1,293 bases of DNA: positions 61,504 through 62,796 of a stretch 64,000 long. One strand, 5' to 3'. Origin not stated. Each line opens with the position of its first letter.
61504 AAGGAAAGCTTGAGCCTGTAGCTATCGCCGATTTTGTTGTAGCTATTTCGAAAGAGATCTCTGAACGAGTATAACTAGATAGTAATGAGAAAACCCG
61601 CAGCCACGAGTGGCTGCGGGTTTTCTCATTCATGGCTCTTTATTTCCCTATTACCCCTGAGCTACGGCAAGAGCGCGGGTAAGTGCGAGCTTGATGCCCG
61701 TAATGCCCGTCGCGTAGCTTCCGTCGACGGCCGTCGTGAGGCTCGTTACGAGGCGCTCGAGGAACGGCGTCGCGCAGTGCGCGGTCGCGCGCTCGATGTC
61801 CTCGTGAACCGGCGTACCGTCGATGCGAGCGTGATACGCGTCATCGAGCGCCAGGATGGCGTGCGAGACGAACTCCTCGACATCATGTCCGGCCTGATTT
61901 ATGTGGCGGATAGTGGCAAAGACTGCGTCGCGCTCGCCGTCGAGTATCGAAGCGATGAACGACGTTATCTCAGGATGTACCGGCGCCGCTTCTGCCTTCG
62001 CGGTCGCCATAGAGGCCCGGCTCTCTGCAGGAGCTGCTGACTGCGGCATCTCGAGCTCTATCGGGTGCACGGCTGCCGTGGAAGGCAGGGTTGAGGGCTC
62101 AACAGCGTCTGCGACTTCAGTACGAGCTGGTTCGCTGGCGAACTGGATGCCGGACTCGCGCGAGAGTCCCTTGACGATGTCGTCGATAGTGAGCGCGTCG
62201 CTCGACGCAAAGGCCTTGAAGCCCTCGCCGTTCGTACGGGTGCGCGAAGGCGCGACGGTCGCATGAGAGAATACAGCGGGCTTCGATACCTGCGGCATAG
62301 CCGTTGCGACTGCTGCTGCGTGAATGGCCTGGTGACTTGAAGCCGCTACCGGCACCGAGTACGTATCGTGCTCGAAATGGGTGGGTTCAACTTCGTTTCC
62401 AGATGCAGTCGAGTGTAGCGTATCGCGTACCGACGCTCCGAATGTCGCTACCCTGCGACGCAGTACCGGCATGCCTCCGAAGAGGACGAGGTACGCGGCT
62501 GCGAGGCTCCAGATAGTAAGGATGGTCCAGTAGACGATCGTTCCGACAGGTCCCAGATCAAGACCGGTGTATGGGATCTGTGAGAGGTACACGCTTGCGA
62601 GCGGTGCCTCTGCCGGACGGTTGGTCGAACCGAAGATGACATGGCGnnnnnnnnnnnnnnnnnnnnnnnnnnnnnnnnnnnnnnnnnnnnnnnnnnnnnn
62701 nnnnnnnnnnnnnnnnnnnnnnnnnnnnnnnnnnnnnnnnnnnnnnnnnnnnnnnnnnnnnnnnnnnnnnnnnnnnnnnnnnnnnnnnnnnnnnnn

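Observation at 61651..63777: Giant repeat-rich surface protein with hypermutable simple-sequence tracts and an internal IPYTG-plus-TM module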

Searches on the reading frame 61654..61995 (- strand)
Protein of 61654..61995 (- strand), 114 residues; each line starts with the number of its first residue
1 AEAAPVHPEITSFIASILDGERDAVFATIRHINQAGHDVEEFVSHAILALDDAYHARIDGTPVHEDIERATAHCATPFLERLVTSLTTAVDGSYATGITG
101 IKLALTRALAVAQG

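Call 45: search_solved_structures(query=A3, max_evalue=10, show_alignments=2)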
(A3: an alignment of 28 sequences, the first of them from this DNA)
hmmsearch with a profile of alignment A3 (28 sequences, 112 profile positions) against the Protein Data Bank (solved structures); distinct sequences matched with E-value up to 10: 9.
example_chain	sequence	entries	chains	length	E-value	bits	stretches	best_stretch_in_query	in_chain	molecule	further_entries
9kbb_A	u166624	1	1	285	0.3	14.3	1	19-55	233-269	3-hydroxyisobutyrate dehydrogenase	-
9kbc_A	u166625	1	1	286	0.3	14.3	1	19-55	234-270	3-hydroxyisobutyrate dehydrogenase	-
9dm3_A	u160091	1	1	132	0.3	14.3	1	10-50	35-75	naphthalenediimide binding protein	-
9kb0_A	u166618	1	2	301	0.35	14.1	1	19-55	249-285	3-hydroxyisobutyrate dehydrogenase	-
5a60_A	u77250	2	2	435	0.6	13.4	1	76-106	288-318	INORGANIC TRIPHOSPHATASE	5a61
2ekg_A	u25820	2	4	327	1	12.6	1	31-82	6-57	Proline dehydrogenase/delta-1-pyrroline-5-carboxylate dehydrogenase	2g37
8cws_A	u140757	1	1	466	1.1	12.5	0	25-80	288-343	F4132-2 Chain A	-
8cwy_A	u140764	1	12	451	1.3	12.3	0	25-80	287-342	T32-15-1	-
8f4x_0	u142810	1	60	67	1.5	12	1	6-45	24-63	RC_I_1-H11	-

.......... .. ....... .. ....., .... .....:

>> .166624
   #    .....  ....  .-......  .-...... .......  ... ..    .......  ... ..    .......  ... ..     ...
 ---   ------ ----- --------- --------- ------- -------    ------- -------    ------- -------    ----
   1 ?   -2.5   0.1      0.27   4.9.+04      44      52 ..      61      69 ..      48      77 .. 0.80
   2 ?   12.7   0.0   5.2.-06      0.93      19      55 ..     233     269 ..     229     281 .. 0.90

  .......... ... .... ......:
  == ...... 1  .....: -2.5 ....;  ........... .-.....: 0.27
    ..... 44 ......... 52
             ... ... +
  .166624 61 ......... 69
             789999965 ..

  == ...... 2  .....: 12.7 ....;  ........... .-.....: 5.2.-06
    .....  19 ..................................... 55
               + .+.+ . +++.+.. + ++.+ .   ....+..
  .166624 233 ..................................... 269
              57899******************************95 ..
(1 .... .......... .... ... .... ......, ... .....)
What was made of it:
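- Tried and rejected: A profile of the C-terminal domain against PDB sequences gave no meaningful hit (call 45).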

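Call 46: search_protein_families(library=pfam, alignment_id=A3, max_evalue=10)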
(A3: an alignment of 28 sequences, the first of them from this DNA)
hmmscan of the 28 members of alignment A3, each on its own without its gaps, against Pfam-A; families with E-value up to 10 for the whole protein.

A. member 1, seq(114 aa): 0 families

B. families by the number of members that match (of 28 scanned): 16 families
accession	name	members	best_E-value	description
PF24255.1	DUF7456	4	0.019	Family of unknown function (DUF7456)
PF12169.13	DNA_pol3_gamma3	3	0.031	DNA polymerase III subunits gamma and tau domain III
PF08542.16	Rep_fac_C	2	0.13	Replication factor C C-terminal domain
PF01797.21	Y1_Tnp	1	0.0058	Transposase IS200 like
PF22958.2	Ltn1_1st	1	0.034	E3 ubiquitin-protein ligase listerin, N-terminal domain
PF21431.3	Col-Pyo_DNase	1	0.047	Colicin/Pyocin-S2, DNase domain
PF21841.1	DUF6900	1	0.059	Family of unknown function (DUF6900)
PF07729.17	FCD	1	0.06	FCD domain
PF12196.13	hNIFK_binding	1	0.074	FHA Ki67 binding domain of hNIFK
PF14748.11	P5CR_dimer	1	0.088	Pyrroline-5-carboxylate reductase dimerisation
PF01894.22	UPF0047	1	0.14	Uncharacterised protein family UPF0047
PF02607.22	B12-binding_2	1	0.15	B12 binding domain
PF19042.5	CBP110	1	0.16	Nuclear cap binding complex subunit CBP110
PF08623.16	TIP120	1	0.22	TATA-binding protein interacting (TIP20)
PF22537.1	WbmS-like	1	0.27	Polysaccharide deacetylase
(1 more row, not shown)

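Call 57: search_protein_representatives(alignment_id=A3)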
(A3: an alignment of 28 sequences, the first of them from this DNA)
Query: 28 sequences, 112 profile positions. Proteins with E-value up to 0.001 (for the whole library): 483; up to 1e-10: 374; up to 1e-30: 120. The best 150 are listed.
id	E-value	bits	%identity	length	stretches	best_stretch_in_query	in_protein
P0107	9.9e-48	177.0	-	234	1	2-111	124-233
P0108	5.8e-47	174.5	-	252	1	2-111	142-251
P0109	1.2e-46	173.4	-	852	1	2-111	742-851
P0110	3.7e-46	171.9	-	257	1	2-111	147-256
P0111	3.8e-46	171.8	-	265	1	2-111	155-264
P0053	5.6e-46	171.3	-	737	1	2-111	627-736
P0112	6.3e-46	171.2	-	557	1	3-111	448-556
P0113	7.5e-46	170.9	-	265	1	2-111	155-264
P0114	8.6e-46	170.7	-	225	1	2-111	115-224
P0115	1.2e-45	170.2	-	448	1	3-111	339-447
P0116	1.7e-45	169.8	-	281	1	5-111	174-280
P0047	1.7e-45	169.7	-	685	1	2-111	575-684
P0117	1.8e-45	169.7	-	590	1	2-111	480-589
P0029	2.7e-45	169.1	-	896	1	2-111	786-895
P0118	2.9e-45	169.0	-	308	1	3-111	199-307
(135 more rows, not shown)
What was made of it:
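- Sequence-level similarity to DnaX is below any database threshold (calls 45, 46, 57), so the collar resemblance could be convergent.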

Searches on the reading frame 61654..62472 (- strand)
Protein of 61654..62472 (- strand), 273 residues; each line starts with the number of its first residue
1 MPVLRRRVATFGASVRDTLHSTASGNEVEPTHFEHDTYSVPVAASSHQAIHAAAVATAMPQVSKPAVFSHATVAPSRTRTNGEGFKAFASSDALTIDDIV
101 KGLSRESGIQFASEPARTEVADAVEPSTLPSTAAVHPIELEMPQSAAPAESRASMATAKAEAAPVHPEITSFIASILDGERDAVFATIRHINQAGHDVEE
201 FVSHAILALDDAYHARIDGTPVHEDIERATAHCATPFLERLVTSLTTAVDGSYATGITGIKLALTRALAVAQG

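Call 29: predict_structure(alignment_id=A2)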
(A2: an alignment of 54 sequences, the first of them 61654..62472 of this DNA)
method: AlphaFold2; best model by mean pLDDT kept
length: 273 residues; sequences in the alignment: 54
mean_pLDDT: 71.0   pTM: 0.49
mean pLDDT of the five models: 71.0, 70.6, 70.1, 69.4, 69.3
residues with pLDDT >= 90: 103; 70-90: 25; 50-70: 74; < 50: 71
segments of 3 or more residues with pLDDT < 50: 21-40, 42-48, 51-53, 58-80, 120-125, 127-132
pLDDT, mean of each block of 10 residues (from residue 1): 55 57 46 40 47 49 42 45 64 80 69 50 46 58 61 55 83 98 98 97 97 97 97 98 96 91 97 93
secondary structure, 60 per line:
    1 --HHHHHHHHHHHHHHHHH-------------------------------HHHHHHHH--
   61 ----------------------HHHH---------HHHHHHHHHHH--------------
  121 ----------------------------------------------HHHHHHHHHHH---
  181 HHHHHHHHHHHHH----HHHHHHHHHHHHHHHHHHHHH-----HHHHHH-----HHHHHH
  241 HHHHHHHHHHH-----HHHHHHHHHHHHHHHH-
elements in order: H3-19 H51-58 H83-86 H96-106 H167-177 H181-193 H198-218 H224-229 H235-251 H257-272
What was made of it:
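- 62155..62223 (-): Residues 519-541: a conserved cytoplasmic helix motif, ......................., embedded in disordered linkers. AF2 helix with pLDDT about 80: call 29.
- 61654..61974 (-): Residues 602-708: a cytoplasmic helical bundle with the fold of clamp-loader domain III (the DnaX tau/gamma collar). AF2 pLDDT about 97: call 29.
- On Clamp-loader subunit (DnaX / HolA / HolB / RFC): The region before the C-terminal domain is disordered (call 29).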

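Call 43: fold_search(model_id=the predicted structure, library=pdb)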
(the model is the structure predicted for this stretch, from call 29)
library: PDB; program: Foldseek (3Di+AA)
matches with E <= 10: 130; with E <= 0.001: 0
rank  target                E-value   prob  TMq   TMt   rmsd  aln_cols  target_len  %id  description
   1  8val_B                1.2e-02  1.00  0.34  0.26   2.6       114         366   16  Structure of the E. coli clamp loader bound to the beta clamp in a Open-DNAp/t conformation (released 2024-03-27)
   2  8vat_B                1.3e-02  1.00  0.34  0.26   2.7       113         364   15  Structure of the E. coli clamp loader bound to the beta clamp in a Open-RNAp/t conformation (released 2024-03-27)
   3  8giy_C                1.7e-02  1.00  0.34  0.26   2.5       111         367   15  E. coli clamp loader with closed clamp (released 2024-03-27)
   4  8var_C                2.6e-02  1.00  0.35  0.26   2.7       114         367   15  Structure of the E. coli clamp loader bound to the beta clamp in a Closed-DNA2 conformation (released 2024-03-27)
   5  8gj0_D                2.7e-02  1.00  0.34  0.26   2.8       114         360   16  E. coli clamp loader with open clamp on primed template DNA (form 1) (released 2024-03-27)
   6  8gj1_D                5.4e-02  1.00  0.33  0.25   3.0       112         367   15  E. coli clamp loader with open clamp on primed template DNA (form 2) (released 2024-03-27)
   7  8vap_D                7.4e-02  1.00  0.34  0.26   2.6       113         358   16  Structure of the E. coli clamp loader bound to the beta clamp in a Fully-Open conformation (released 2024-03-27)
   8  8vam_B                7.9e-02  1.00  0.33  0.25   3.5       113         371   15  Structure of the E. coli clamp loader bound to the beta clamp in a Semi-Open conformation (released 2024-03-27)
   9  3glf_D                8.3e-02  1.00  0.34  0.26   2.6       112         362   15  Crystal Structure of the Ecoli Clamp Loader Bound to Primer-Template DNA (released 2009-05-26)
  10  8giy_D                8.3e-02  1.00  0.34  0.26   2.5       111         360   14  E. coli clamp loader with closed clamp (released 2024-03-27)
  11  8val_C                8.3e-02  1.00  0.34  0.25   2.7       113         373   17  Structure of the E. coli clamp loader bound to the beta clamp in a Open-DNAp/t conformation (released 2024-03-27)
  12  8var_B                9.2e-02  1.00  0.35  0.27   2.4       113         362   14  Structure of the E. coli clamp loader bound to the beta clamp in a Closed-DNA2 conformation (released 2024-03-27)
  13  1jr3_B                1.1e-01  1.00  0.34  0.26   2.6       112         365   14  Crystal Structure of the Processivity Clamp Loader Gamma Complex of E. coli DNA Polymerase III (released 2001-09-26)
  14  3glh_D                1.3e-01  1.00  0.34  0.26   2.6       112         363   14  Crystal Structure of the E. coli clamp loader bound to Psi Peptide (released 2009-05-26)
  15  3glh_B                1.3e-01  1.00  0.33  0.25   2.5       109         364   13  Crystal Structure of the E. coli clamp loader bound to Psi Peptide (released 2009-05-26)
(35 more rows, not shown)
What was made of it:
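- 61654..61974 (-): The top ~30 Foldseek hits are E. coli gamma/tau chains (prob 1.0): call 43.
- On Clamp-loader subunit (DnaX / HolA / HolB / RFC): The top Foldseek hits are all E. coli gamma/tau chains (call 43).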

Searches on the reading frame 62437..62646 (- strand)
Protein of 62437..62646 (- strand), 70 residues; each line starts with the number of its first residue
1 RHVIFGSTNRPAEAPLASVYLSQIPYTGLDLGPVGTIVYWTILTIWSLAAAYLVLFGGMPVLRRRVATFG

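Call 50: find_homologous_proteins(query=window:62437-62646:-, max_evalue=0.01)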
Query seq(70 aa): no candidate shares three 5-residue words with the query. No homologue found.
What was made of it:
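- Tried and rejected: A word-index homologue search with the 70-aa sorting module alone returned no candidates, which used up one search (call 50).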
